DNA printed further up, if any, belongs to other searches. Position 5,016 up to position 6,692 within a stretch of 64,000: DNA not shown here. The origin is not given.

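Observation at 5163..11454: Hybrid efflux/TRAP operon: MFP - RND::DctQ - DctM with no dctP and no outer-membrane factor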

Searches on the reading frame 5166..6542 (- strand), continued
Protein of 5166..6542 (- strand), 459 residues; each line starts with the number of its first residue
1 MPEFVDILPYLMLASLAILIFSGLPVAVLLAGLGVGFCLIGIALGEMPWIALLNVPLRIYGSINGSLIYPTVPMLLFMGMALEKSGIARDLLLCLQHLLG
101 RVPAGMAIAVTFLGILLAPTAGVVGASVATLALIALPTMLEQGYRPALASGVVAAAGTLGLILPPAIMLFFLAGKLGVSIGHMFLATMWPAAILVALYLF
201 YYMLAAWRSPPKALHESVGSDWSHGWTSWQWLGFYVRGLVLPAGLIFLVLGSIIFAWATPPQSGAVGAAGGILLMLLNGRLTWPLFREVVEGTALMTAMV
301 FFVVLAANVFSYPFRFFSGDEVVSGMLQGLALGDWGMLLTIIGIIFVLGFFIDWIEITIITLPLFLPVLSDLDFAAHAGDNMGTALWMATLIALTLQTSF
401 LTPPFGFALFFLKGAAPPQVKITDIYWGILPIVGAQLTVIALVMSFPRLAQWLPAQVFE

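Call 57: search_protein_families(library=pfam, proteins=[L038:1315-2703:-, L083:17241-18707:+, L072:13678-14304:+, L071:14732-15388:+, L025:11313-11861:+, L037:3304-3768:+, L076:16500-17051:+, L083:11438-12019:-, L072:7658-8218:-, L009:11411-13009:-], max_evalue=0.001)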
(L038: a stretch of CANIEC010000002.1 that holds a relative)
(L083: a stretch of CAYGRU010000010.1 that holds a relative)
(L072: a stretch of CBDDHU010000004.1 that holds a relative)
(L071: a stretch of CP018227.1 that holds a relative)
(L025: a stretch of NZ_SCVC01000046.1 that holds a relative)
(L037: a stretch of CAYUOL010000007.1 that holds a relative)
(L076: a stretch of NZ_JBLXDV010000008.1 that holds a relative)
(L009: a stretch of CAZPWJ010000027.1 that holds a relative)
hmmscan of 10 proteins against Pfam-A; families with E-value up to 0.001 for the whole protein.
L038:1315-2703:- (463 aa): 0 families

L083:17241-18707:+ (489 aa): 3 families
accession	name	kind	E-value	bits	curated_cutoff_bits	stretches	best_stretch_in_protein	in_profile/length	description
PF07732.21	Cu-oxidase_3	-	7e-46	155.6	21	2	69-170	15-117/119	Multicopper oxidase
PF07731.20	Cu-oxidase_2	-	7e-37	126.7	20.4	1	371-485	11-136/137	Multicopper oxidase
PF00394.28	Cu-oxidase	-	3.6e-12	47.1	21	1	178-267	2-103/157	Multicopper oxidase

L072:13678-14304:+ (209 aa): 2 families
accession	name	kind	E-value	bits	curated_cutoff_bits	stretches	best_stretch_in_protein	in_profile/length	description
PF02630.20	SCO1-SenC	-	3.1e-48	163.6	22.8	1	54-187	2-133/134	SCO1/SenC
PF00578.27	AhpC-TSA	-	2.9e-05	24.4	26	1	55-122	7-72/124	AhpC/TSA family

L071:14732-15388:+ (219 aa): 5 families
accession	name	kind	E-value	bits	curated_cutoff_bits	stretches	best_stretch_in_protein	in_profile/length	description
PF13462.12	Thioredoxin_4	-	3.2e-22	79.9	23.2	1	49-209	4-162/165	Thioredoxin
PF01323.26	DSBA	-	3.3e-10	40.5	25.6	1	61-209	1-186/191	DSBA-like thioredoxin domain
PF13743.12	Thioredoxin_5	-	1.5e-07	31.8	27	1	114-194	83-164/186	Thioredoxin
PF00085.26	Thioredoxin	-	5.2e-05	23.6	23.5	0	59-94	19-54/103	Thioredoxin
PF13098.12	Thioredoxin_2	-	0.00045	20.9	27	0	61-193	8-81/104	Thioredoxin-like domain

L025:11313-11861:+ (183 aa): 0 families

L037:3304-3768:+ (155 aa): 1 family
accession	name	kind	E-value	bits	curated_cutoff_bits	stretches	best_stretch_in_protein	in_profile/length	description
PF04314.18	PCuAC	-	2.3e-41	140.5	29.4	1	32-141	1-109/109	Copper chaperone PCu(A)C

L076:16500-17051:+ (184 aa): 1 family
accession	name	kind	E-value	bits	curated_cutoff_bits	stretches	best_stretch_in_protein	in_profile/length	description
PF04191.18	PEMT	-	7.1e-13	49.3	25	1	76-171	2-104/105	Phospholipid methyltransferase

L083:11438-12019:- (194 aa): 1 family
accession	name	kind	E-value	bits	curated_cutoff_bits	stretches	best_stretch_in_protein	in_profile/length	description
PF09335.16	VTT_dom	-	4.1e-14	53.5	33.9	1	33-147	9-122/123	VTT domain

L072:7658-8218:- (187 aa): 2 families
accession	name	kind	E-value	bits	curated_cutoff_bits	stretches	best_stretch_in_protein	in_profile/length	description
PF13473.12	Cupredoxin_1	-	9.6e-09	35.7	27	1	52-99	15-62/104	Cupredoxin-like domain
PF00127.26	Copper-bind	-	9.3e-08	32.8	21.2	1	60-185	5-98/99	Copper binding proteins, plastocyanin/azurin family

L009:11411-13009:- (533 aa): 3 families
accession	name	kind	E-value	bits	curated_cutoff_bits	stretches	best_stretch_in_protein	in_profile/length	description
PF00884.28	Sulfatase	-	2.1e-47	162.3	25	2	162-419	91-300/301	Sulfatase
PF16347.10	SGSH_C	-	3.8e-15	56.8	29.3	1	384-517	16-150/154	N-sulphoglucosamine sulphohydrolase, C-terminal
PF01663.27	Phosphodiest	-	7.6e-11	42.6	23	1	21-91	2-69/342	Type I phosphodiesterase / nucleotide pyrophosphatase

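Call 58: search_solved_structures(query=window:5166-6542:-, max_evalue=0.001, show_alignments=2)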
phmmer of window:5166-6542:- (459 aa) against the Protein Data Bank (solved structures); distinct sequences matched with E-value up to 0.001: 5.
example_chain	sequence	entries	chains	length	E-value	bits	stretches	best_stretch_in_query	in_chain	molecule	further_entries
9pym_A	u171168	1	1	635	2.5e-20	76.2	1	3-449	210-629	Isethionate TRAP transporter permease protein DctMQ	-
8thi_A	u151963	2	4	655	1.9e-12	50.2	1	8-454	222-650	Sialic acid TRAP transporter permease protein SiaT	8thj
7qe5_A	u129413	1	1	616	3.3e-12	49.4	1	8-454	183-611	Sialic acid TRAP transporter permease protein SiaT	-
8y4w_A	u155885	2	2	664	5.2e-11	45.4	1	10-455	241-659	N-acetylneuraminate transporter small subunit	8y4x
7qha_B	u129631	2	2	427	1.3e-10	44.1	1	27-457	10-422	Putative TRAP-type C4-dicarboxylate transport system, large permease component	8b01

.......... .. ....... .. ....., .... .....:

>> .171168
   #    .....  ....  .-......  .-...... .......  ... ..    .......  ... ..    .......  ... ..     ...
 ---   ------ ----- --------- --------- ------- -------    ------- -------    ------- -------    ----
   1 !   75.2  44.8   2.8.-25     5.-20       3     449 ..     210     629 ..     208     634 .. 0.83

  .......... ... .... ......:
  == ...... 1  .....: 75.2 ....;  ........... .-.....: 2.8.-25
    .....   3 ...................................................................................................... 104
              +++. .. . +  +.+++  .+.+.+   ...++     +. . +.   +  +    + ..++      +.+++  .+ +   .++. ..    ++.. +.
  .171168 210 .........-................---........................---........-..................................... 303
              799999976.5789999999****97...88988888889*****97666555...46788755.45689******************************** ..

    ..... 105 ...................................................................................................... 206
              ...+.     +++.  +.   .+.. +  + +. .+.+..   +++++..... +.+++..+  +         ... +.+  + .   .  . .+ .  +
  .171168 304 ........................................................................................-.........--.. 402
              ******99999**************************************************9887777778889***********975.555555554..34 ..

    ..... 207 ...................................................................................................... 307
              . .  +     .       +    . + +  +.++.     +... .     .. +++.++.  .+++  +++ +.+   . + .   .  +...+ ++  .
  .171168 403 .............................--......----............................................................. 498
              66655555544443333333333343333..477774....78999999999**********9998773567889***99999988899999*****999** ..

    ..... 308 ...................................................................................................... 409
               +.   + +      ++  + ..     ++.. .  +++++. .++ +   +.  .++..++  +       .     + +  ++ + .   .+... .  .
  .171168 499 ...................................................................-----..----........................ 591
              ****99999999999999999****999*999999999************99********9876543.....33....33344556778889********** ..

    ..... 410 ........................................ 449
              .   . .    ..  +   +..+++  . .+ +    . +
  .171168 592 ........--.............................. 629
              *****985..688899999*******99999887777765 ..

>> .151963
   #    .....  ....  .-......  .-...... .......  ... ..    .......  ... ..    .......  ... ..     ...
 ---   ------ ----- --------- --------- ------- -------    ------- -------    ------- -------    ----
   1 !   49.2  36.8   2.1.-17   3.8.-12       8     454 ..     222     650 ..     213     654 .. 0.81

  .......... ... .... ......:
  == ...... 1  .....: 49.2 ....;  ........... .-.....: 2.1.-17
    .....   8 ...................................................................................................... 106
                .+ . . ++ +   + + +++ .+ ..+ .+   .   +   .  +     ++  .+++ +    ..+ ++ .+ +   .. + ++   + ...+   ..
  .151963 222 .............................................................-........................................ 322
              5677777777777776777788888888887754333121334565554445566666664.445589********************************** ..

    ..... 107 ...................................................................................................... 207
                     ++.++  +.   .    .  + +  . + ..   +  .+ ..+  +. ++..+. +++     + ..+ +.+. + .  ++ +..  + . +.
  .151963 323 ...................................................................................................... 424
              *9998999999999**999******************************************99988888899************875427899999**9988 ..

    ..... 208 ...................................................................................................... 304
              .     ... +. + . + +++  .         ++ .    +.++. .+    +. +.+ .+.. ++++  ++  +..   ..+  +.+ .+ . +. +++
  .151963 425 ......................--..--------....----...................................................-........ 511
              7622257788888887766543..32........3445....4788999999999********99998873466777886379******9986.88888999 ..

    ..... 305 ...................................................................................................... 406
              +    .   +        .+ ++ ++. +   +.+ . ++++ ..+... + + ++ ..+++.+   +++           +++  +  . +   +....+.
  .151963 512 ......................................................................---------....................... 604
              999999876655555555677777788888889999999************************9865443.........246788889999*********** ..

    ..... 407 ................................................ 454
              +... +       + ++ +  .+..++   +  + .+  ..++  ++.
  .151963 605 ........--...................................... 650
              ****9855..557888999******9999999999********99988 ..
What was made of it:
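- On TRAP transporter (TC 2.A.56): It aligns to the M parts of 9PYM, 8THI/7QE5 and 7QHA_B (call 58).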

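Call 71: search_protein_families(library=pfam, proteins=[L082:7675-9171:+, L068:20050-21312:-, L082:9331-9864:+, L082:10001-11353:+], max_evalue=0.001)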
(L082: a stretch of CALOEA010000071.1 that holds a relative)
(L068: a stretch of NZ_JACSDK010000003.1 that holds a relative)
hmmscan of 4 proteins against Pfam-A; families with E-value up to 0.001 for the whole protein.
L082:7675-9171:+ (499 aa): 1 family
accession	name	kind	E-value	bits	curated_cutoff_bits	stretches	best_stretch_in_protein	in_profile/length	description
PF03480.18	DctP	-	1.2e-37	130.2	23.4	1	200-470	16-284/286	Bacterial extracellular solute-binding protein, family 7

L068:20050-21312:- (421 aa): 1 family
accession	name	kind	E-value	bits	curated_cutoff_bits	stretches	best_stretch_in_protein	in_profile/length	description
PF03480.18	DctP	-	3.1e-105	352.1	23.4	1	121-403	1-284/286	Bacterial extracellular solute-binding protein, family 7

L082:9331-9864:+ (178 aa): 1 family
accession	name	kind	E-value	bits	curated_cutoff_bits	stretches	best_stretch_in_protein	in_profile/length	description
PF04290.18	DctQ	-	5.7e-15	55.8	28.3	1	33-176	2-128/132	Tripartite ATP-independent periplasmic transporters, DctQ component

L082:10001-11353:+ (451 aa): 1 family
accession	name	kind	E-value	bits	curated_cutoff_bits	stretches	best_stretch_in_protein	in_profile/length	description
PF06808.19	DctM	-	1.9e-64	218.5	23.8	1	11-443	1-413/413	Tripartite ATP-independent periplasmic transporter, DctM component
